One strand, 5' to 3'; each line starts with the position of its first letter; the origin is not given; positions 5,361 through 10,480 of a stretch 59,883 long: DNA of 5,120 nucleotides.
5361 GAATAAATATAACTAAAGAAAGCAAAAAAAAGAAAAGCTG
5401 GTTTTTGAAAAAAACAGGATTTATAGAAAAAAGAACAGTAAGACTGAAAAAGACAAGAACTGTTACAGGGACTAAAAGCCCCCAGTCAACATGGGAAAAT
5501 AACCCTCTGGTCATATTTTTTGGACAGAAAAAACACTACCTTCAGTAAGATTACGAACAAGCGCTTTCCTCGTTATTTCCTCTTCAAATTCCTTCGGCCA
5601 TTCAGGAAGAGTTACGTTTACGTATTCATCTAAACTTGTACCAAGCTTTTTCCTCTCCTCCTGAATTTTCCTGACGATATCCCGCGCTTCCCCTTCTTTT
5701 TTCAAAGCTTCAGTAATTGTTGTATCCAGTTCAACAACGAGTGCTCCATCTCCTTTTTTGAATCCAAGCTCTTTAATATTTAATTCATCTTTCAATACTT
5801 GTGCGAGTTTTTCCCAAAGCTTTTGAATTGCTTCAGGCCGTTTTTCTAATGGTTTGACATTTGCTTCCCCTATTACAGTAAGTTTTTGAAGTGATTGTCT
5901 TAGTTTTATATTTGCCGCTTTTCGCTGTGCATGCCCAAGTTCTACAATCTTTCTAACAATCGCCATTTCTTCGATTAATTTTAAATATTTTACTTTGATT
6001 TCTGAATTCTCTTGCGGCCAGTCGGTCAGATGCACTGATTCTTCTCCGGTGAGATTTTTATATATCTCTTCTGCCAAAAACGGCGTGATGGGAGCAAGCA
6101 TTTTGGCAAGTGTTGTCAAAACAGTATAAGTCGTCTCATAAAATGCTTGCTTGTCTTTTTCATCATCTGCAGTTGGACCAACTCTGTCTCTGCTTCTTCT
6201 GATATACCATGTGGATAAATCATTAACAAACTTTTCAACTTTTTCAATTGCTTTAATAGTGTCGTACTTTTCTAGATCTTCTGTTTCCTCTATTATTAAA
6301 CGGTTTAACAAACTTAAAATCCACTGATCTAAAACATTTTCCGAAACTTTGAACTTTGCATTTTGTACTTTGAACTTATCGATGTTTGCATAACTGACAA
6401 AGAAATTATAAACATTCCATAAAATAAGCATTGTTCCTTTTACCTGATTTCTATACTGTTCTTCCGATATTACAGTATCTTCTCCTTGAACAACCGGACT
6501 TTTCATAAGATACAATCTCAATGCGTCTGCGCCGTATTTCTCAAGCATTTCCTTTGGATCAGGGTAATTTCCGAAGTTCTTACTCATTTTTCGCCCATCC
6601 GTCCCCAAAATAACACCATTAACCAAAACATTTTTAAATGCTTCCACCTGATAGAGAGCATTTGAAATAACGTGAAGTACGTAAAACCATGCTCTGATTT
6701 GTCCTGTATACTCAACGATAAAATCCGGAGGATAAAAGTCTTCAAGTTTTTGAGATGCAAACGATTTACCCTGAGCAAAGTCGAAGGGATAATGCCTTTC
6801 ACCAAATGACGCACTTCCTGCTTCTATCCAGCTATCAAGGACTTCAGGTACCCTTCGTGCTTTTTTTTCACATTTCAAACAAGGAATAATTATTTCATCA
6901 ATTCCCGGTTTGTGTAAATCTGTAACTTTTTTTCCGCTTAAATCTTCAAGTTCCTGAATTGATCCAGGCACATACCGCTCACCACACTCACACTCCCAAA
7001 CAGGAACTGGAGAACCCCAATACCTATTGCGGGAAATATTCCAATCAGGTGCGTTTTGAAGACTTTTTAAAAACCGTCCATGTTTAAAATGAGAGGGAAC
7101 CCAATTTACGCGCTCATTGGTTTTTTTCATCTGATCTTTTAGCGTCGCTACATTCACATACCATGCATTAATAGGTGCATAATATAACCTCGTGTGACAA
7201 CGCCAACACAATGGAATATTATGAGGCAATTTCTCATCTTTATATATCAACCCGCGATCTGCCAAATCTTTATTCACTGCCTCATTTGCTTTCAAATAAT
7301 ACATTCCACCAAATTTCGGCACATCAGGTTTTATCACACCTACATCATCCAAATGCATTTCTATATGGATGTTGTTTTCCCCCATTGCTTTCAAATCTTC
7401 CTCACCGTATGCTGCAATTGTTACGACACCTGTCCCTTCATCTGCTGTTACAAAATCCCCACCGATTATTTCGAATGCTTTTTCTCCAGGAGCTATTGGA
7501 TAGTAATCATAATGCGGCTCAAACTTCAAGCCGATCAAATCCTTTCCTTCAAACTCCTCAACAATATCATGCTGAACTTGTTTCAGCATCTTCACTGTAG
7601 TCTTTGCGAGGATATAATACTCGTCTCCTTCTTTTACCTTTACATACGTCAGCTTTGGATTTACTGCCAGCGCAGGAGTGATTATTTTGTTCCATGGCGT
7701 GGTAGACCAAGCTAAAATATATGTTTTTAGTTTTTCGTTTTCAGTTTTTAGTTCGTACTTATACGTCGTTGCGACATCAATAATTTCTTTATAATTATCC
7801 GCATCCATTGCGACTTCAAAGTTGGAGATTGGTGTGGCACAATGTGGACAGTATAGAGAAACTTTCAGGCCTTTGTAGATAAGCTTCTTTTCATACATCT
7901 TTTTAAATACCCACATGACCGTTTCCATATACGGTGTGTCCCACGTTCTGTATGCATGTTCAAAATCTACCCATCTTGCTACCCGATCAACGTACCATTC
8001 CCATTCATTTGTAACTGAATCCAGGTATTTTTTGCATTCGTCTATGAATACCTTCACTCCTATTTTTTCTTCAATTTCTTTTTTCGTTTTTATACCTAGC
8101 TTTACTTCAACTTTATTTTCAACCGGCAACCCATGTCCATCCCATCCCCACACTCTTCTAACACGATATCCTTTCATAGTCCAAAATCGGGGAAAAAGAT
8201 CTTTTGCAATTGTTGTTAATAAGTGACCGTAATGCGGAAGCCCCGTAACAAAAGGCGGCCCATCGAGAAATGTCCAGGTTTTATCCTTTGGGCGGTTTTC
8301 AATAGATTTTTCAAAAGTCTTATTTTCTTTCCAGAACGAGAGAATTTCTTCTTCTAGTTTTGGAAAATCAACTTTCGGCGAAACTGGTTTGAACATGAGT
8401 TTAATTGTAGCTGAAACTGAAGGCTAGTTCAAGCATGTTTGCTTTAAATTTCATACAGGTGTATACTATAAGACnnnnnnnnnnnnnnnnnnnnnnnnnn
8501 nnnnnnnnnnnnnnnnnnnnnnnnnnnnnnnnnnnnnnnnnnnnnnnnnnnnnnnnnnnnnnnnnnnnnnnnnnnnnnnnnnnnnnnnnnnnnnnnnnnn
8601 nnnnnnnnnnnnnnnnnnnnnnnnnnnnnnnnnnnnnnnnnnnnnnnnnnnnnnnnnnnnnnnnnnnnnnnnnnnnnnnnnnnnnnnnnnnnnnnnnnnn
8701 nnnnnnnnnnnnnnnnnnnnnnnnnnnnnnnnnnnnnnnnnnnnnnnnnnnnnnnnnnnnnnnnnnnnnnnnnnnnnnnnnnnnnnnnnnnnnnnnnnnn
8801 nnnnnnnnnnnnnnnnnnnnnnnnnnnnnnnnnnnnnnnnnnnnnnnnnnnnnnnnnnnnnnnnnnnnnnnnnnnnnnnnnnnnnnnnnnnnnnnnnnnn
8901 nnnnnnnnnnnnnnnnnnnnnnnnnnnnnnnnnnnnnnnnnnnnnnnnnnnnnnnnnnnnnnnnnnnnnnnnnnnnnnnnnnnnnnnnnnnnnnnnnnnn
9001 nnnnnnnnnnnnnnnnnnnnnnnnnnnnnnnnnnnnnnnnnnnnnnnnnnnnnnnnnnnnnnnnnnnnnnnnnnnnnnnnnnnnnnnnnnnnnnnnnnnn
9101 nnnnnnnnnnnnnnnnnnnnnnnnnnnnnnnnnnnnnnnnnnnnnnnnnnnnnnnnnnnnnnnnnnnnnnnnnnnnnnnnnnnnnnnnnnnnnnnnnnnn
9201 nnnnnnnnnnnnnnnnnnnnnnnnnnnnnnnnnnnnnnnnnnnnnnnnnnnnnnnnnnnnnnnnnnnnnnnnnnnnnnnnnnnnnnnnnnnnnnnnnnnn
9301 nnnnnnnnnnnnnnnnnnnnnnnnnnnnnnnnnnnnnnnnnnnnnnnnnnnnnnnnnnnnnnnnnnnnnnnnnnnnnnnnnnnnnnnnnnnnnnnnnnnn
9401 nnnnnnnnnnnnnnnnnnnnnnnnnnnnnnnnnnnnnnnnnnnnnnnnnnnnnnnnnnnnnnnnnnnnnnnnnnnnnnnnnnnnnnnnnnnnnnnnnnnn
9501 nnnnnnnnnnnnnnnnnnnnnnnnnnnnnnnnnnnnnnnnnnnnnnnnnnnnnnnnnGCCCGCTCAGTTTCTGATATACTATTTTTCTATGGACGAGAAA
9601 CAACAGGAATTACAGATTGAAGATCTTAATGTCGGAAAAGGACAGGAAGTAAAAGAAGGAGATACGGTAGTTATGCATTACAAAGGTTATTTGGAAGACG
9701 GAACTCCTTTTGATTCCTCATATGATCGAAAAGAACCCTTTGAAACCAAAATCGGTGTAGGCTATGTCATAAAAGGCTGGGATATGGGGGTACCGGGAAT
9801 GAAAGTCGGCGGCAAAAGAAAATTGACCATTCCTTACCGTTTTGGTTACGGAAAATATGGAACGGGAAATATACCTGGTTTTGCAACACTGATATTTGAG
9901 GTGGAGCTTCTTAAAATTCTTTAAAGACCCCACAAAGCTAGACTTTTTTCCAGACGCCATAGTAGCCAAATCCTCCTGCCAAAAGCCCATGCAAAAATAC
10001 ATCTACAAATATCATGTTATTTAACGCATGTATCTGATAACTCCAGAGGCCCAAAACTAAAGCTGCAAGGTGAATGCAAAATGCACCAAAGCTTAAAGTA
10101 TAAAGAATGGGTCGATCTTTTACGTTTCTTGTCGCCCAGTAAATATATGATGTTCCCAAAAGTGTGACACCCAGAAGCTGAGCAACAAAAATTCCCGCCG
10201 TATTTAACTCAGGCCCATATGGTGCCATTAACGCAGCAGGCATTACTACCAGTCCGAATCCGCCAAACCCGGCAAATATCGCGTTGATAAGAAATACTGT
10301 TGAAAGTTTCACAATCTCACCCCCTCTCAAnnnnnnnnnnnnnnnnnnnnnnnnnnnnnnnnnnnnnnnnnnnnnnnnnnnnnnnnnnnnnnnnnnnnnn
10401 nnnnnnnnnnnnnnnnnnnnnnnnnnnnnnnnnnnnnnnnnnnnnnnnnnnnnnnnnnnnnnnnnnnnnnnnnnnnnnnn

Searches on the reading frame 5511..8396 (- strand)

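Call 31: search_protein_families(library=pfam, proteins=[window:5511-8396:-], max_evalue=0.001)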
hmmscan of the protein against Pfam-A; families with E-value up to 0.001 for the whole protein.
window:5511-8396:- (961 aa): 5 families
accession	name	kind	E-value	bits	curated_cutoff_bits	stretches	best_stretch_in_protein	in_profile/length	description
PF00133.28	tRNA-synt_1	-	5.4e-112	375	22.7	1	18-638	2-410/414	tRNA synthetases class I (I, L, M and V)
PF08264.19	Anticodon_1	-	1.7e-33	116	25.1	1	690-838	1-146/148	Anticodon-binding domain of tRNA ligase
PF09334.17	tRNA-synt_1g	-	7.2e-20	71.5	20.1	2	48-192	8-132/391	tRNA synthetases class I (M)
PF19302.4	DUF5915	-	3e-10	40.4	27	1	882-930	96-144/195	Domain of unknown function (DUF5915)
PF01406.26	tRNA-synt_1e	-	2.7e-05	24.1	27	0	578-632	229-282/301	tRNA synthetases class I (C) catalytic domain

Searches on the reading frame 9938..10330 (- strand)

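Call 3: search_protein_families(library=pfam, proteins=[window:9938-10330:-], max_evalue=0.1)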
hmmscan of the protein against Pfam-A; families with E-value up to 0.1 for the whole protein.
window:9938-10330:- (130 aa): 1 family
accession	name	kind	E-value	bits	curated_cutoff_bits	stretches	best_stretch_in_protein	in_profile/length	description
PF05940.17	NnrS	-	0.0014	18.5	28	1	29-123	211-292/371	NnrS protein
